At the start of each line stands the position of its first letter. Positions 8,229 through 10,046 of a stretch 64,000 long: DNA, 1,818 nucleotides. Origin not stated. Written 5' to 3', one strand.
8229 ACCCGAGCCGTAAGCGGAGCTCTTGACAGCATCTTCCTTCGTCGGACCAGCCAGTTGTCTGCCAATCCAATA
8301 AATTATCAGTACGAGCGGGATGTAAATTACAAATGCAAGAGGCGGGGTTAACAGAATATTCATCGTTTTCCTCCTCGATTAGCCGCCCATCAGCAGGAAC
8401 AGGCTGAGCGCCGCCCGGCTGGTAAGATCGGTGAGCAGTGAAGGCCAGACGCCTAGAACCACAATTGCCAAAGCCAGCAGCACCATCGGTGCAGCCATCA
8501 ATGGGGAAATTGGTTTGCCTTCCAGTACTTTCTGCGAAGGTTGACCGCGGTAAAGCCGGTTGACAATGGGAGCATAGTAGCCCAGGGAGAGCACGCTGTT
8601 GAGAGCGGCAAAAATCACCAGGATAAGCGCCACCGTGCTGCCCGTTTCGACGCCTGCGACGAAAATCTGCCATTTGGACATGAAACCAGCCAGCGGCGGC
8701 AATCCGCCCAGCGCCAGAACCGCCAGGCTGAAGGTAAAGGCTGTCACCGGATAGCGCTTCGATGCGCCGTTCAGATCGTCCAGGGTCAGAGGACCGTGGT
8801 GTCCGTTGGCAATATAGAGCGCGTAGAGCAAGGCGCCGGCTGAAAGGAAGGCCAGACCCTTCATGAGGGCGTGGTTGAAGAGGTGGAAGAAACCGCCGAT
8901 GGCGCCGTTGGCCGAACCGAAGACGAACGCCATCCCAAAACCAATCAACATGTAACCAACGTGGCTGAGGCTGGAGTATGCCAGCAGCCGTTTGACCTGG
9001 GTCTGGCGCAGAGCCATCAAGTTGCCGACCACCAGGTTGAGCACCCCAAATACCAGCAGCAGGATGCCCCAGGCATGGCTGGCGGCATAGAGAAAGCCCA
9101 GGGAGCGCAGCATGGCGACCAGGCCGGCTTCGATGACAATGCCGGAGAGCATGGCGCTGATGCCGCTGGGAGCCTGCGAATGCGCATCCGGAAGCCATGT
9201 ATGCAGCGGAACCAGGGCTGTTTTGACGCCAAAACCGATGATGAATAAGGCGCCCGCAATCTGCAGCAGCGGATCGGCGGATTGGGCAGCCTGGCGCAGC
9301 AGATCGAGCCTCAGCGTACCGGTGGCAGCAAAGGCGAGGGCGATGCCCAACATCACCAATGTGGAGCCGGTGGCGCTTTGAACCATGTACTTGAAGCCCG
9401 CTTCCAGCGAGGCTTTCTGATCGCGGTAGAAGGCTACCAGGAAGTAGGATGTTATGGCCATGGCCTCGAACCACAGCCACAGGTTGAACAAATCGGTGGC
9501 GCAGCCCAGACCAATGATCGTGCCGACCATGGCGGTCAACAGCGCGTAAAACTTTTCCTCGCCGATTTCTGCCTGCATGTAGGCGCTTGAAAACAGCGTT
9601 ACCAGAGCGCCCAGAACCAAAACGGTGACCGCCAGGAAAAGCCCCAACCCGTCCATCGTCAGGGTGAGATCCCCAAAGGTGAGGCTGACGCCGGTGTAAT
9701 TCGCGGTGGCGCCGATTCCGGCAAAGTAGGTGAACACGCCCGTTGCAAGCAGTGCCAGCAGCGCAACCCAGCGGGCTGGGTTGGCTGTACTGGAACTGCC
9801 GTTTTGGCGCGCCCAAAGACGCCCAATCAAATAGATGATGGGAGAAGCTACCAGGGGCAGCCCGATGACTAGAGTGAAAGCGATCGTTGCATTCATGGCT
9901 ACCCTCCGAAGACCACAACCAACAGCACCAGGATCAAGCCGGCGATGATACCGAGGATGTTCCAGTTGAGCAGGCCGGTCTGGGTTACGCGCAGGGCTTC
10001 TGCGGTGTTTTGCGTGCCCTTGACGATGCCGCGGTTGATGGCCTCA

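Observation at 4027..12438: Energy-converting [NiFe]-hydrogenase with a complex-I-like membrane arm of only two antiporter subunits and no MrpE/F/G module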

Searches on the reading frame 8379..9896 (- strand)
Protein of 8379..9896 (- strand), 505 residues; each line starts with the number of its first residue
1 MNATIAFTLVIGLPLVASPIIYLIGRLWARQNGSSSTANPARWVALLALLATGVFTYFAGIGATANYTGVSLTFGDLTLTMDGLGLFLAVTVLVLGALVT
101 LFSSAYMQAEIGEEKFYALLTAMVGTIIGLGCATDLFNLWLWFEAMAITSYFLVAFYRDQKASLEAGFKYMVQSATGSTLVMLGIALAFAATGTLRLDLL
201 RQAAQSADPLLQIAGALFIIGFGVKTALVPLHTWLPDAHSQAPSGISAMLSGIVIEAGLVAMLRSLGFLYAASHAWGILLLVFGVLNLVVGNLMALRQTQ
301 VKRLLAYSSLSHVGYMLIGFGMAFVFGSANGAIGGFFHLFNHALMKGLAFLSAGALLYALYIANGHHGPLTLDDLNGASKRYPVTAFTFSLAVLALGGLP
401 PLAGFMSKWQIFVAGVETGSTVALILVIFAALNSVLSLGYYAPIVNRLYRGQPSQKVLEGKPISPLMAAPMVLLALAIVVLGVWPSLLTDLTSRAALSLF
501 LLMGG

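Call 4: search_protein_families(library=pfam, proteins=[window:8379-9896:-], max_evalue=0.01)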
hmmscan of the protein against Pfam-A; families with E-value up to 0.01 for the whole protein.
window:8379-9896:- (505 aa): 3 families
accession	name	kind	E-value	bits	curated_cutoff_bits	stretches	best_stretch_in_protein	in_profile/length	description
PF00361.26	Proton_antipo_M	-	1.7e-64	218.3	21.5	1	133-431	1-291/294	NADH:quinone oxidoreductase/Mrp antiporter, TM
PF00662.26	Proton_antipo_N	-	3.3e-05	24.1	24.5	1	76-117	10-51/51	NADH-Ubiquinone oxidoreductase (complex I), chain 5 N-terminus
PF11446.13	DUF2897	-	0.0052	17.1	25.2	0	275-299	5-26/54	Protein of unknown function (DUF2897)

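Call 5: search_protein_families(library=ncbifam, proteins=[window:8379-9896:-], max_evalue=0.01)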
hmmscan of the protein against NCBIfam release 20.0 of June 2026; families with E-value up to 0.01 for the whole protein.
window:8379-9896:- (505 aa): 76 families (the best 25 are shown)
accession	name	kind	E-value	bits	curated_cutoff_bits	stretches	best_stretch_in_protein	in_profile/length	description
NF006240.0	PRK08376.1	subfamily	2.7e-86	290.6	662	1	77-490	84-497/521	putative monovalent cation/H+ antiporter subunit D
TIGR01770.1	NDH_I_N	subfamily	4.9e-75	253.3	332.6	1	15-488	10-471/472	NADH-quinone oxidoreductase subunit NuoN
NF005086.0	PRK06521.1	equivalog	3.4e-72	243.9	667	1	34-499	32-506/669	hydrogenase 4 subunit B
NF006419.0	PRK08668.1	equivalog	4.9e-72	243.6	617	1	6-494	3-476/613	NADH dehydrogenase subunit M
NF006241.0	PRK08377.1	equivalog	1.1e-70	239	645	1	81-500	76-478/494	NADH dehydrogenase subunit N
NF005097.0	PRK06525.1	equivalog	1.7e-70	238.1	430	1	19-478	9-468/480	hydrogenase 4 subunit D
TIGR01972.1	NDH_I_M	subfamily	1.4e-64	218.6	263.8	1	8-496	2-479/486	NADH-quinone oxidoreductase subunit M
NF004442.0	PRK05777.1-5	equivalog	2.9e-59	201.3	523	1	42-496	37-478/483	NADH-quinone oxidoreductase subunit NuoN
NF004445.0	PRK05777.2-3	equivalog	6.7e-58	196.8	408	1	45-487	39-465/475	NADH-quinone oxidoreductase subunit NuoN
NF009306.0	PRK12663.1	equivalog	1.5e-57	195.5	542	1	74-497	69-479/498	Na+/H+ antiporter subunit D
NF005044.0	PRK06458.1-4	equivalog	1.9e-55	188.7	610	1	2-496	2-491/531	hydrogenase 4 subunit F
NF004440.0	PRK05777.1-3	equivalog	6.9e-55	186.8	519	1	35-500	33-477/477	NADH-quinone oxidoreductase subunit NuoN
NF005141.0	PRK06590.1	equivalog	1.1e-54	186.5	556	1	7-484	5-467/615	NADH-quinone oxidoreductase subunit L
NF005818.0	PRK07691.1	equivalog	1.7e-54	185.6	586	1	64-498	59-482/496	Na+/H+ antiporter subunit D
NF006418.0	PRK08667.1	equivalog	2.4e-54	184.9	794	1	9-486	7-487/644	hydrogenase membrane subunit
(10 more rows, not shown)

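Call 55: search_solved_structures(query=window:8379-9896:-, max_evalue=1e-25)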
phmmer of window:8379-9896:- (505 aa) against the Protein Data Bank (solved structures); distinct sequences matched with E-value up to 1e-25: 43.
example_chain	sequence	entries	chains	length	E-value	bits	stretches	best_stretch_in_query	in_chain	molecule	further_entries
6cfw_H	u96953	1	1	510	8.9e-69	236.2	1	77-491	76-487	Monovalent cation/H+ antiporter subunit D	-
6u8y_H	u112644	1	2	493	4.8e-50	174.4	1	84-496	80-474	NADH dehydrogenase subunit N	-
7wff_B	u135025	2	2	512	1.7e-39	139.7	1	95-481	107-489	NAD(P)H-quinone oxidoreductase subunit 2, chloroplastic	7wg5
6hum_F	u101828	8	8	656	1.8e-39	139.6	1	80-457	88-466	NADH dehydrogenase subunit 5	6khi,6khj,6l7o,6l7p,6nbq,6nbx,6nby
6hum_B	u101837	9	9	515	7.7e-38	134.2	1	79-455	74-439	NAD(P)H-quinone oxidoreductase subunit 2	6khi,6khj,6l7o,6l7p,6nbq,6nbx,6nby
7eu3_B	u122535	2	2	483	4.1e-37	131.8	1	96-481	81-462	NAD(P)H-quinone oxidoreductase subunit 2, chloroplastic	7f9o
3rko_N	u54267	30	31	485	4.5e-37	131.7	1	79-492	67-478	NADH-QUINONE OXIDOREDUCTASE SUBUNIT N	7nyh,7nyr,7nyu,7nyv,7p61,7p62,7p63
9grx_B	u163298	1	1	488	5.8e-37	131.3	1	94-455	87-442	NAD(P)H-quinone oxidoreductase subunit 2 A, chloroplastic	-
7ar7_N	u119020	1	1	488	5.9e-37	131.3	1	38-501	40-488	NADH-ubiquinone oxidoreductase chain 2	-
7a23_I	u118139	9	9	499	7e-37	131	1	38-501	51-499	Nad2m | NADH-ubiquinone oxidoreductase chain 2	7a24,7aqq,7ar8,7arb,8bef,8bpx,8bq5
6hum_D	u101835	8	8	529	1.2e-36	130.3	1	81-492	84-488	NAD(P)H-quinone oxidoreductase chain 4 1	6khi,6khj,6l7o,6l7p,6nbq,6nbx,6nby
6z16_A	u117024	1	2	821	2.8e-36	129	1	80-496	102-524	Multisubunit Na+/H+ antiporter, A subunit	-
8e73_2M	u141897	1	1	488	2.3e-35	126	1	42-501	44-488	Nad2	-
6u8y_X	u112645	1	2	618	4e-35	125.2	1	75-489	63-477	NADH dehydrogenase subunit M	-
8e9g_N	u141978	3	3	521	8.6e-35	124.1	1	115-496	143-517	NADH-quinone oxidoreductase subunit N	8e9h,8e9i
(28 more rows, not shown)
